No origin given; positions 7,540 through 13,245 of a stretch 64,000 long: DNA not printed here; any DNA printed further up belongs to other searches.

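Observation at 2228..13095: Integrin-like alpha/beta pair: FG-GAP beta-propeller protein and vWA(MIDAS) protein encoded side by side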

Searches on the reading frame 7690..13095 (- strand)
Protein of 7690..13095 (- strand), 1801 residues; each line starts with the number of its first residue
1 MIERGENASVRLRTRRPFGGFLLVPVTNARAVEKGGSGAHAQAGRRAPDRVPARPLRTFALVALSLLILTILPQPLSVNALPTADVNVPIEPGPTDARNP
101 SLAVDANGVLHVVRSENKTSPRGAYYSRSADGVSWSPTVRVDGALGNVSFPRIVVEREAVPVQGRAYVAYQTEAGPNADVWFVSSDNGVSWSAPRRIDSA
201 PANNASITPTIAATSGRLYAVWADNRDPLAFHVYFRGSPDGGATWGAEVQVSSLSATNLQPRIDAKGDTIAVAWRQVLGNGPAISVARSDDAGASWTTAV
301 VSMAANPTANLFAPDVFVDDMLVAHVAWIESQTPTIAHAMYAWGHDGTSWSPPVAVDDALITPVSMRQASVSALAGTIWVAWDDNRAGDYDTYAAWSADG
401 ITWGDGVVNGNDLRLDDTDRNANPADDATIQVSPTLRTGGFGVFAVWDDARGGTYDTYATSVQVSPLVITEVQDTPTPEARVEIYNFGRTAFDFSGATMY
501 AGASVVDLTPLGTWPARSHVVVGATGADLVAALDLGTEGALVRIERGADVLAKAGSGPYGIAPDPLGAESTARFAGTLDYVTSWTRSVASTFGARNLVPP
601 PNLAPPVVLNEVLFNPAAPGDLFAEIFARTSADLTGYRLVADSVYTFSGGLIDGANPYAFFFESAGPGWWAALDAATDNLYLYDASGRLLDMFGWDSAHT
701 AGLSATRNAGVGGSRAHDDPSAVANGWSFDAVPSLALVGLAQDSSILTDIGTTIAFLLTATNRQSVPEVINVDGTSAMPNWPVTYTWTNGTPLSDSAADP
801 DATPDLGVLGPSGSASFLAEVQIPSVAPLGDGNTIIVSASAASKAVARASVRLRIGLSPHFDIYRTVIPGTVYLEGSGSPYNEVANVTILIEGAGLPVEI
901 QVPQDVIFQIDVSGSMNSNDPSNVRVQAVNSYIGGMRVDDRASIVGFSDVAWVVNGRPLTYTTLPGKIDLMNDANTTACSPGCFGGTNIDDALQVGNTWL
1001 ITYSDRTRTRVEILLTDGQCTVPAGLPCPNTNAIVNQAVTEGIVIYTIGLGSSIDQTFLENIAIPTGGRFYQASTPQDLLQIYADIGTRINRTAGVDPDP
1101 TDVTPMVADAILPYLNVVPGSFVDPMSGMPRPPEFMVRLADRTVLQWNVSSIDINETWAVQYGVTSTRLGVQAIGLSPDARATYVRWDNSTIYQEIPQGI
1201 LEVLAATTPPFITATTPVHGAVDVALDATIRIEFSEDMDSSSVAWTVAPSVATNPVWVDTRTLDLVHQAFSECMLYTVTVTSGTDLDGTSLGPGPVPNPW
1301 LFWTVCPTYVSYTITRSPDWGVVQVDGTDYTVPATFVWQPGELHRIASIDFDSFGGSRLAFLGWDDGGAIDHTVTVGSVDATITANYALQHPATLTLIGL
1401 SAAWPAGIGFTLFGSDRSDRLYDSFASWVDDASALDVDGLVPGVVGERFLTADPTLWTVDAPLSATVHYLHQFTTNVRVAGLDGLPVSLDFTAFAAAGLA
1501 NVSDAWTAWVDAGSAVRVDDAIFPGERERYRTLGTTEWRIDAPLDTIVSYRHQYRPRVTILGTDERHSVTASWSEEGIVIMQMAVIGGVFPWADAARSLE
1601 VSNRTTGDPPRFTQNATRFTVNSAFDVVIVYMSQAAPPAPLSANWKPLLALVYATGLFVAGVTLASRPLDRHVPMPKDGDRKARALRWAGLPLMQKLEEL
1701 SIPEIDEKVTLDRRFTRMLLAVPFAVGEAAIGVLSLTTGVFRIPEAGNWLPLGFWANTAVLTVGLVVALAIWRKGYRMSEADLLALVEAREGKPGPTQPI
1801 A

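Call 5: search_protein_families(library=pfam, proteins=[window:7690-13095:-], max_evalue=0.01)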
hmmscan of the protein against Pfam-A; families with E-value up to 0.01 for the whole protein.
window:7690-13095:- (1801 aa): 5 families
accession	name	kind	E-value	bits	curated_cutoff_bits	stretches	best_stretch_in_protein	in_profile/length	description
PF13088.12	BNR_2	-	1.4e-14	54.6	31.4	2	174-310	78-212/277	BNR repeat-like domain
PF13205.12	Big_5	-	1.7e-12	48.4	23.6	1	1207-1293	2-97/105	Bacterial Ig-like domain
PF00092.34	VWA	-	1.1e-09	39.3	23.8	1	905-1083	1-172/174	von Willebrand factor type A domain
PF00932.25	LTD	-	2.1e-08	34.9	34.3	1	605-695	6-107/109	Lamin Tail Domain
PF13519.12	VWA_2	-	4.3e-07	30.9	27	1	906-1019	1-107/107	von Willebrand factor type A domain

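Call 6: search_protein_families(library=ncbifam, proteins=[window:7690-13095:-], max_evalue=0.01)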
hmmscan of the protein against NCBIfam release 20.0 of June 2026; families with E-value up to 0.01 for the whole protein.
window:7690-13095:- (1801 aa): 5 families
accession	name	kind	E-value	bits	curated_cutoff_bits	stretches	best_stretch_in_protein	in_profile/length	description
NF047508.1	VWA_BatA_Lepto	exception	4.6e-10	39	380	1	905-1088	90-271/315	VWA domain-containing protein BatA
NF053835.1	PDIAV_lipo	equivalog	2.1e-06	27.4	90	1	96-277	198-392/458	PDIAV motif-containing lipoprotein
NF010238.0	PRK13685.1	subfamily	4.4e-05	22.7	432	1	894-1090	84-298/335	hypothetical protein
TIGR00868.1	hCaCC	subfamily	8.9e-05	20.5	900.85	1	907-1075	308-465/863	calcium-activated chloride channel protein 1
TIGR03788.1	marine_srt_targ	equivalog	0.00019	20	551.65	1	899-1078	267-433/629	marine proteobacterial sortase target protein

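Call 19: find_homologous_proteins(query=window:7690-13095:-, max_evalue=0.00001)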
Query window:7690-13095:- (1801 aa): 19 proteins with E <= 0.00001 among 8000 candidates.
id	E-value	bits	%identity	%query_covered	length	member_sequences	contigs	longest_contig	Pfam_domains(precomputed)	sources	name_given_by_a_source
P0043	0.0e+0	3938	100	97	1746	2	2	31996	PF13205.13,PF00932.26,PF00092.35,PF13519.13,PF13088.13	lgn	-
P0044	0.0e+0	2665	68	98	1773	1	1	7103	PF13205.13,PF00932.26,PF00092.35,PF13519.13,PF13088.13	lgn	-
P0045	0.0e+0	2639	68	97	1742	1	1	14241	PF13205.13,PF00932.26,PF00092.35,PF13519.13,PF13088.13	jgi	jgi:hypothetical protein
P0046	0.0e+0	2598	67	97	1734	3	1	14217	PF13205.13,PF00932.26,PF00092.35,PF13519.13,PF13088.13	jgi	-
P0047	0.0e+0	2411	68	89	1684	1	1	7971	PF13205.13,PF00932.26,PF00092.35,PF13519.13,PF13088.13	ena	-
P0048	0.0e+0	2025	55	95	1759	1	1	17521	PF13205.13,PF00932.26,PF00092.35,PF13519.13,PF13088.13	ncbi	-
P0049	0.0e+0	2011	54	95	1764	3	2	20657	PF13205.13,PF00932.26,PF00092.35,PF13519.13,PF13088.13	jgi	-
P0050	0.0e+0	1977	54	96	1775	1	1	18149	PF13205.13,PF00932.26,PF00092.35,PF13519.13,PF13088.13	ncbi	-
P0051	0.0e+0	1970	54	95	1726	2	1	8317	PF13205.13,PF00932.26,PF00092.35,PF13088.13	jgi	-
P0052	0.0e+0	1930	54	95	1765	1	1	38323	PF13205.13,PF00932.26,PF00092.35,PF13519.13,PF13088.13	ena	-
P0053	0.0e+0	1913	52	97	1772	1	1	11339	PF13205.13,PF00932.26,PF13519.13,PF13088.13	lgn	-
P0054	0.0e+0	1906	52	97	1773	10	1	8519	PF13205.13,PF00932.26,PF00092.35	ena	-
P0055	0.0e+0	1854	49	70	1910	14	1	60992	PF13768.13,PF13205.13,PF00932.26,PF00092.35,PF13088.13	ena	-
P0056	0.0e+0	1575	50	66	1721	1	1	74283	PF13205.13,PF00932.26,PF00092.35,PF13088.13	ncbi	-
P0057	0.0e+0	1501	44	71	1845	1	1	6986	PF13205.13,PF00932.26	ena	-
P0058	2.7e-274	932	35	65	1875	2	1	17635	PF00932.26,PF00092.35,PF13519.13,PF13088.13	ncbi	-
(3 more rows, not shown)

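Call 20: find_encoding_contigs(protein=P0055, flank=10000, max_places=1)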
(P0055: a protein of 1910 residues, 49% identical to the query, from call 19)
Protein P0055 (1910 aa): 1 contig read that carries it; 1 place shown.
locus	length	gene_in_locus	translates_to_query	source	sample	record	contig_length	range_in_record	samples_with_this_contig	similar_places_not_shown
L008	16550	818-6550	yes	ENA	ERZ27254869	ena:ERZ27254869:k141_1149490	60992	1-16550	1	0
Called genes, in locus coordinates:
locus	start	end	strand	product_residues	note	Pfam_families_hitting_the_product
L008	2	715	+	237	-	?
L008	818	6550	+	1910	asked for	PF13088:BNR_2 (faint), PF00932:LTD (weak), PF00092:VWA (weak), PF13768:VWA_3 (weak), PF13205:Big_5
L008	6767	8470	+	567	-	PF00005:ABC_tran, PF02463:SMC_N (faint), PF13304:AAA_21 (faint), PF13476:AAA_23 (faint), PF12848:ABC_tran_Xtn, PF00005:ABC_tran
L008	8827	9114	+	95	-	-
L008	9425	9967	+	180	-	PF22381:Staph_reg_Sar_Rot (weak), PF01047:MarR, PF12802:MarR_2, PF09339:HTH_IclR (faint)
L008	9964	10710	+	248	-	PF00005:ABC_tran, PF13304:AAA_21 (faint)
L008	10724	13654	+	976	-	PF02687:FtsX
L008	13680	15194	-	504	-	PF00890:FAD_binding_2 (weak), PF01266:DAO, PF01494:FAD_binding_3 (faint), PF12831:FAD_oxidored (weak), PF16901:DAO_C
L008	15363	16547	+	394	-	PF06224:AlkZ-like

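Call 21: find_encoding_contigs(protein=P0056, flank=10000, max_places=1)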
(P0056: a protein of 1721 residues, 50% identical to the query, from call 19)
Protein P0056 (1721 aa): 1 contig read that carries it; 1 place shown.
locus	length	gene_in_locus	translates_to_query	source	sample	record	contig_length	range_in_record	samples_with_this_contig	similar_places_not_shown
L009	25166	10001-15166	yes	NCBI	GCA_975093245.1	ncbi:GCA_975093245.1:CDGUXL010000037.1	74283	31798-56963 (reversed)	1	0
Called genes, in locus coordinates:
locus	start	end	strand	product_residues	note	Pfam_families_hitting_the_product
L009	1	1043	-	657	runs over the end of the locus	PF01558:POR, PF01855:POR_N, PF17147:PFOR_II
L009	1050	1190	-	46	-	-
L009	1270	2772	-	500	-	PF00171:Aldedh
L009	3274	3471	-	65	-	-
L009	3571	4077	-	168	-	PF24034:DUF7343 (weak)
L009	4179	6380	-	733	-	-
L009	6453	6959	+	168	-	PF01402:RHH_1 (weak)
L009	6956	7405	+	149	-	PF13650:Asp_protease_2 (weak), PF13975:gag-asp_proteas (weak)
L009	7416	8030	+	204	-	PF00156:Pribosyltran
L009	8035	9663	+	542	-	PF01921:tRNA-synt_1f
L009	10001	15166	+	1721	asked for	PF13088:BNR_2, PF00932:LTD, PF00092:VWA (weak), PF13205:Big_5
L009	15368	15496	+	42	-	-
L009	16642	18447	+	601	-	PF00004:AAA (faint), PF00005:ABC_tran, PF02463:SMC_N (faint), PF13191:AAA_16 (faint), PF13304:AAA_21 (faint), PF13476:AAA_23 (faint), PF12848:ABC_tran_Xtn, PF00005:ABC_tran, +1 more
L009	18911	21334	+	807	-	-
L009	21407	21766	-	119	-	-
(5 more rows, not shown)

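Call 22: find_encoding_contigs(protein=P0058, flank=10000, max_places=1)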
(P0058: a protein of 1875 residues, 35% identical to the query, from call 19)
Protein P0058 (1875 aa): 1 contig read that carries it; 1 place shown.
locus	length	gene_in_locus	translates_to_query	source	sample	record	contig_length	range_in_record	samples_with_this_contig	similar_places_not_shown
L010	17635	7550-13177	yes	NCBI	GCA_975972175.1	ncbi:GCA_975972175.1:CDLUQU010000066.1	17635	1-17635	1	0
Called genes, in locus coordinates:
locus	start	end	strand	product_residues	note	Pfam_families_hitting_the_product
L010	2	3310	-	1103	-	?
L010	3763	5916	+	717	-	PF14551:MCM_N (weak), PF17207:MCM_OB, PF00493:MCM, PF01078:Mg_chelatase (faint), PF07728:AAA_5 (weak), PF17855:MCM_lid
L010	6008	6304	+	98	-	PF04242:DUF424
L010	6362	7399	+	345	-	PF04981:NMD3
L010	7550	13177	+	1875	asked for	PF13088:BNR_2 (faint), PF00932:LTD (weak), PF00092:VWA, PF13519:VWA_2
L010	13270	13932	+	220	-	PF00154:RecA_N (weak), PF06745:ATPase, PF08423:Rad51, PF13481:AAA_25, PF01637:ATPase_2 (weak), PF09848:SLFN-g3_helicase (weak), PF13479:AAA_24 (weak), PF00004:AAA (weak), +4 more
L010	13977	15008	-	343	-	PF00348:polyprenyl_synt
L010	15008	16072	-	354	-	PF01070:FMN_dh, PF03060:NMO (weak)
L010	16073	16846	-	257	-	PF00696:AA_kinase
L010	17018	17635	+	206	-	?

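Call 25: search_solved_structures(query=window:7690-13095:-, max_evalue=0.01, show_alignments=1)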
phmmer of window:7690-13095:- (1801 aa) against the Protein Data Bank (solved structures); distinct sequences matched with E-value up to 0.01: 1.
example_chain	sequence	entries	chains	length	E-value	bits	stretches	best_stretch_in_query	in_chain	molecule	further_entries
9c4f_I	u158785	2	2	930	6.2e-09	36.8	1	901-1073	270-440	Inter-alpha-trypsin inhibitor heavy chain H4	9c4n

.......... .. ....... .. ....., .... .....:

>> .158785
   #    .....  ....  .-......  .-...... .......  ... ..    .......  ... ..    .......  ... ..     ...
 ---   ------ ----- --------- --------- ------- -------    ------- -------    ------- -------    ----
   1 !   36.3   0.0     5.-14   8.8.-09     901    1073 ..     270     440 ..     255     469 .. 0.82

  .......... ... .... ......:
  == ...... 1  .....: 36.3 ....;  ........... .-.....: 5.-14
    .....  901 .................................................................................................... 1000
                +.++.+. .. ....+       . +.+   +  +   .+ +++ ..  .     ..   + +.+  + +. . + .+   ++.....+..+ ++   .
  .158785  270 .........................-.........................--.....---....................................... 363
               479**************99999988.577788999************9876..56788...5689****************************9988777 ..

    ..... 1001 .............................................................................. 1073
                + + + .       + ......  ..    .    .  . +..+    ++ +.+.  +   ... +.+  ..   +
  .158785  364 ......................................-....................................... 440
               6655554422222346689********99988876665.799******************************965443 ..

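Call 41: find_related_loci(query=A2, collection=metagenome_contigs, flank=10000)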
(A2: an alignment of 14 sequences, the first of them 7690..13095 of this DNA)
Query A2 (1801 aa) in metagenome_contigs; peptide patterns used: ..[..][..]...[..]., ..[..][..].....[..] (x = any residue, [..] = any of these).
86 stretches matched a pattern; 26 encode a relative of the query (tblastn E <= 1e-3); 26 distinct loci.
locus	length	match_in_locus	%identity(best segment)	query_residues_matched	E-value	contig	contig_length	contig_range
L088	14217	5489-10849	66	1-1797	0e+0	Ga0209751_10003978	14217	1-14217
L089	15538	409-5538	54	81-1791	0e+0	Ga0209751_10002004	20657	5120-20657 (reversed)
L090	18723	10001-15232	52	50-1791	0e+0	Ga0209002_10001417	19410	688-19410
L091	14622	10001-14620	53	50-1594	0e+0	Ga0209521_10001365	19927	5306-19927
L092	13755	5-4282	56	374-1795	0e+0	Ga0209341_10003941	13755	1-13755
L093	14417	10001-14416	55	81-1637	0e+0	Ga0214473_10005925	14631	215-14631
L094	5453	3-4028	54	452-1790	0e+0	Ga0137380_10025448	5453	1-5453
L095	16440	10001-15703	49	60-1790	0e+0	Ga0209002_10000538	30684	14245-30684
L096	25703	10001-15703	49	60-1790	0e+0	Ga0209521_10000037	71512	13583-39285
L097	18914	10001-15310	53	32-1795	0e+0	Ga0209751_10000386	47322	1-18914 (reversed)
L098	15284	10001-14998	37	87-1783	0e+0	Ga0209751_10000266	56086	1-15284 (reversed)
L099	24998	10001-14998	37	87-1783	0e+0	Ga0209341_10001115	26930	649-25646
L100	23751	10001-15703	49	60-1790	0e+0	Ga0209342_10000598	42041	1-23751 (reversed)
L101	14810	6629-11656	35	54-1788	3e-170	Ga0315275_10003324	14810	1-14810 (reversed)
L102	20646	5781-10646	35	88-1788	4e-168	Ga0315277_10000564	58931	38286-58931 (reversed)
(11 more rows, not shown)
